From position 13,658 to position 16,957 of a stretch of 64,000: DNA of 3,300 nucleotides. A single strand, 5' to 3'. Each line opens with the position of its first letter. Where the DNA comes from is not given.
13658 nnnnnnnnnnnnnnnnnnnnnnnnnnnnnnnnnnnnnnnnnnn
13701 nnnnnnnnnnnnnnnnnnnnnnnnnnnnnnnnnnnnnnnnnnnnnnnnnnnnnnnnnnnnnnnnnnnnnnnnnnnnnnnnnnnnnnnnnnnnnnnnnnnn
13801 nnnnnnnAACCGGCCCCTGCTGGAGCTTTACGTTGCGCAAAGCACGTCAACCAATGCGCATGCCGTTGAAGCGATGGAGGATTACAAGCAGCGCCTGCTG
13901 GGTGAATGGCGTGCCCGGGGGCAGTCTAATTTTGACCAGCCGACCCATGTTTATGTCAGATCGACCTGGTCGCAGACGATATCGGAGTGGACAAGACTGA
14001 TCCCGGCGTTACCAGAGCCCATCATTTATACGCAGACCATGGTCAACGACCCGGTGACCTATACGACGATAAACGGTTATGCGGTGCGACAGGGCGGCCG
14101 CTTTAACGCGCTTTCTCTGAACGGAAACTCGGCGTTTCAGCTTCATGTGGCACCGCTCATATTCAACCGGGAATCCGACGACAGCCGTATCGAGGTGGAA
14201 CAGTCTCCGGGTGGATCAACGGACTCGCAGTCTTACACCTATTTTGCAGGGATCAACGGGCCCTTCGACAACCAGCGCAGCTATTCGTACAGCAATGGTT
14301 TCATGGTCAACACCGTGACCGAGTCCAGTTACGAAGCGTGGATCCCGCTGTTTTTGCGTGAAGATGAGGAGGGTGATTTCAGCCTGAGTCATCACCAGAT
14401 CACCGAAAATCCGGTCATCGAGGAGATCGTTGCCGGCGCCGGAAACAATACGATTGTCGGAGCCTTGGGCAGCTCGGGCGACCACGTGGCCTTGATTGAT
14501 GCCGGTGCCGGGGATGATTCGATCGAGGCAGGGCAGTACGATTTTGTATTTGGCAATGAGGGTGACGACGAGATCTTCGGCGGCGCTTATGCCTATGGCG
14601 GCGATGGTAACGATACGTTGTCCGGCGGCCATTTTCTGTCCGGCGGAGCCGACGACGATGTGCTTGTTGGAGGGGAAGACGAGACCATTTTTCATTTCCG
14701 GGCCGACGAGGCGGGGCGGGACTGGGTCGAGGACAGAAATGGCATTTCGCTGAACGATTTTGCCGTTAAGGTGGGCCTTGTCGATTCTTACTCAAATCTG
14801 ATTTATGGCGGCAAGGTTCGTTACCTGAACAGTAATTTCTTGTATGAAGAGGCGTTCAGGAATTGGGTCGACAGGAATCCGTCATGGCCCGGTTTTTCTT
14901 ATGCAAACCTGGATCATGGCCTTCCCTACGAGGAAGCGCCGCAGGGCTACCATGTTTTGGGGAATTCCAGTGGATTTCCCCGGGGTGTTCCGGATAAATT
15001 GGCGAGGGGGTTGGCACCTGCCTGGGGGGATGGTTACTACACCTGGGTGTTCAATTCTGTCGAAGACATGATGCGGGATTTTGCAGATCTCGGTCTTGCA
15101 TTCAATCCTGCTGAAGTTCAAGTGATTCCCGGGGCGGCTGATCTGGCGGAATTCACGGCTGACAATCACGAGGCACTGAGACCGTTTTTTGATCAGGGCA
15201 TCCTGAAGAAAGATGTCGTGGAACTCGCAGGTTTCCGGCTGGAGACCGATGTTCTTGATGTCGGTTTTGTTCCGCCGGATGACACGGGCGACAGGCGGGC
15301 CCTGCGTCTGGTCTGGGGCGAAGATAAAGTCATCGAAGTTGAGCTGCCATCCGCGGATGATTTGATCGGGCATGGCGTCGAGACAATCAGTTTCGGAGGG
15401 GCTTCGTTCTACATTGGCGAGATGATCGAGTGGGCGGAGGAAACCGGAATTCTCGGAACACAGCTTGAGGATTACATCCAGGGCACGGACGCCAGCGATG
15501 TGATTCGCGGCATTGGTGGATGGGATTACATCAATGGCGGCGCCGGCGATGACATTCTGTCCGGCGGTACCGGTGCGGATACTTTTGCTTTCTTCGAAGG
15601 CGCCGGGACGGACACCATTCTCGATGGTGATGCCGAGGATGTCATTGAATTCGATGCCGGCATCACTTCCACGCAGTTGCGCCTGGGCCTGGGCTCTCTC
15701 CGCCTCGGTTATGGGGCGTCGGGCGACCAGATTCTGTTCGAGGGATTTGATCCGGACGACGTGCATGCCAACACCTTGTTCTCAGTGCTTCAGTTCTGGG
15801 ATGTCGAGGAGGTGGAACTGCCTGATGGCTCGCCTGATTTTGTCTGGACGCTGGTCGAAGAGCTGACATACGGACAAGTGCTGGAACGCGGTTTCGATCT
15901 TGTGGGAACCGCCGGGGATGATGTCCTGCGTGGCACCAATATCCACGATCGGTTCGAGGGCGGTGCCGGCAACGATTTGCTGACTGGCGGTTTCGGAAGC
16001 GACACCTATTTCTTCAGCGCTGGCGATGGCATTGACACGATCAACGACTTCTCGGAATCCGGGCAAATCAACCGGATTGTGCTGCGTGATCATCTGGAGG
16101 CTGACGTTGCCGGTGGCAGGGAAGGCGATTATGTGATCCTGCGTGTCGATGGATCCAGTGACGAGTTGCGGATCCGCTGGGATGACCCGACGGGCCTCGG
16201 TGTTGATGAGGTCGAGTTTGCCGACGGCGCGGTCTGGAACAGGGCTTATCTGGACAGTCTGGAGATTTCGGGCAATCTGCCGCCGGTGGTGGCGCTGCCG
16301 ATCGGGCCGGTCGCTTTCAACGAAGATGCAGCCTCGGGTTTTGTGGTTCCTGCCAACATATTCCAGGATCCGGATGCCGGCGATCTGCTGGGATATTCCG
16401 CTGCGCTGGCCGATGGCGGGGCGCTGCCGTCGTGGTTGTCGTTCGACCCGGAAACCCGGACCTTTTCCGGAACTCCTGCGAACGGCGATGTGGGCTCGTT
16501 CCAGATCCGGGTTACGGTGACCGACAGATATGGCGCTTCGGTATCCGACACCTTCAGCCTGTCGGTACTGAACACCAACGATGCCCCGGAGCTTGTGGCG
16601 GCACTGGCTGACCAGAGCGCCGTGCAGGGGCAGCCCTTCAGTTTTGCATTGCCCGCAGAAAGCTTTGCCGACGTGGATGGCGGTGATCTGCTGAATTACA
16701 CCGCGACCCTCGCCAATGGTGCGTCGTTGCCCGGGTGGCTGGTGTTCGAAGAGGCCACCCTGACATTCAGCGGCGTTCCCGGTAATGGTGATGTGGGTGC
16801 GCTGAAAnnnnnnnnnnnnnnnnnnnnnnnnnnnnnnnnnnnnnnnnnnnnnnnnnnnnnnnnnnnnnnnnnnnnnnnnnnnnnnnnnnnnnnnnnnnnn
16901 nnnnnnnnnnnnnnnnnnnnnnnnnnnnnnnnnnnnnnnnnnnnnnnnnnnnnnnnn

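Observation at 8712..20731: Candidate T1SS-delivered lipase toxin with an upstream, translationally coupled membrane 'immunity-like' partner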

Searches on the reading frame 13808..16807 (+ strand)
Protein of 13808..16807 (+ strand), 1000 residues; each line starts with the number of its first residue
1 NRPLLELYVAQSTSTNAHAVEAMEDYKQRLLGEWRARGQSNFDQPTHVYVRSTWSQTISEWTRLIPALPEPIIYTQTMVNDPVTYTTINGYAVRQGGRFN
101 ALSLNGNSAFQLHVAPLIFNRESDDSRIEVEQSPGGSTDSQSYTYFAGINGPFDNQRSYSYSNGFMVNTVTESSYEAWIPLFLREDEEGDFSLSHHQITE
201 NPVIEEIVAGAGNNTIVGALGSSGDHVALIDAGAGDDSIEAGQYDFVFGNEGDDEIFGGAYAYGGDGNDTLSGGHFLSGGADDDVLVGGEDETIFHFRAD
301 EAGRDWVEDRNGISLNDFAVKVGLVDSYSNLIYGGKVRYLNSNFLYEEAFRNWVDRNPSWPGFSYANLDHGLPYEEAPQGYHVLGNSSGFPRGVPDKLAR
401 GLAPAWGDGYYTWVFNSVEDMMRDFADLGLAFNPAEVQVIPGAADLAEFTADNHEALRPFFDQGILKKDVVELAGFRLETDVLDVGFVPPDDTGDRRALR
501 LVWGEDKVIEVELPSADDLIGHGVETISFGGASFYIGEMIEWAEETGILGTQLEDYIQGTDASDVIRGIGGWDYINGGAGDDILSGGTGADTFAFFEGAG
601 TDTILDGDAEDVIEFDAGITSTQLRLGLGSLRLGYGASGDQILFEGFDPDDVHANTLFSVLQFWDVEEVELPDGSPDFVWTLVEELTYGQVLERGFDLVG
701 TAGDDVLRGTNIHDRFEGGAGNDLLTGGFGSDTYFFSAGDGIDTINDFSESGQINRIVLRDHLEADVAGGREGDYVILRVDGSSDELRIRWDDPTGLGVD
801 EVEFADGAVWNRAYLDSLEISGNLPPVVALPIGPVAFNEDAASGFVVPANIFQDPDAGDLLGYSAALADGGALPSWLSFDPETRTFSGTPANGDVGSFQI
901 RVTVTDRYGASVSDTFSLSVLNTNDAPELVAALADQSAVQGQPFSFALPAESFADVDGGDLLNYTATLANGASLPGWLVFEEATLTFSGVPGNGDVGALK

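Call 8: search_protein_families(library=pfam, proteins=[window:13808-16807:+], max_evalue=0.01)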
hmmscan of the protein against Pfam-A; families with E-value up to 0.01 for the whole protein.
window:13808-16807:+ (1000 aa): 4 families
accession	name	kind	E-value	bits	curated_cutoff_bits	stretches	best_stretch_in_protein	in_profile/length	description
PF05345.18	He_PIG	-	1.4e-36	125.3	24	2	826-920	2-95/96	Putative Ig domain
PF00353.25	HemolysinCabind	-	1.5e-14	54.1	23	4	700-733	2-35/36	RTX calcium-binding nonapeptide repeat (4 copies)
PF06594.17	HCBP_related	-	1e-05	25.8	21.4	1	777-814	3-42/42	Haemolysin-type calcium binding protein related domain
PF17963.7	Big_9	-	0.00035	21.8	23.6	0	833-917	9-87/89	Bacterial Ig domain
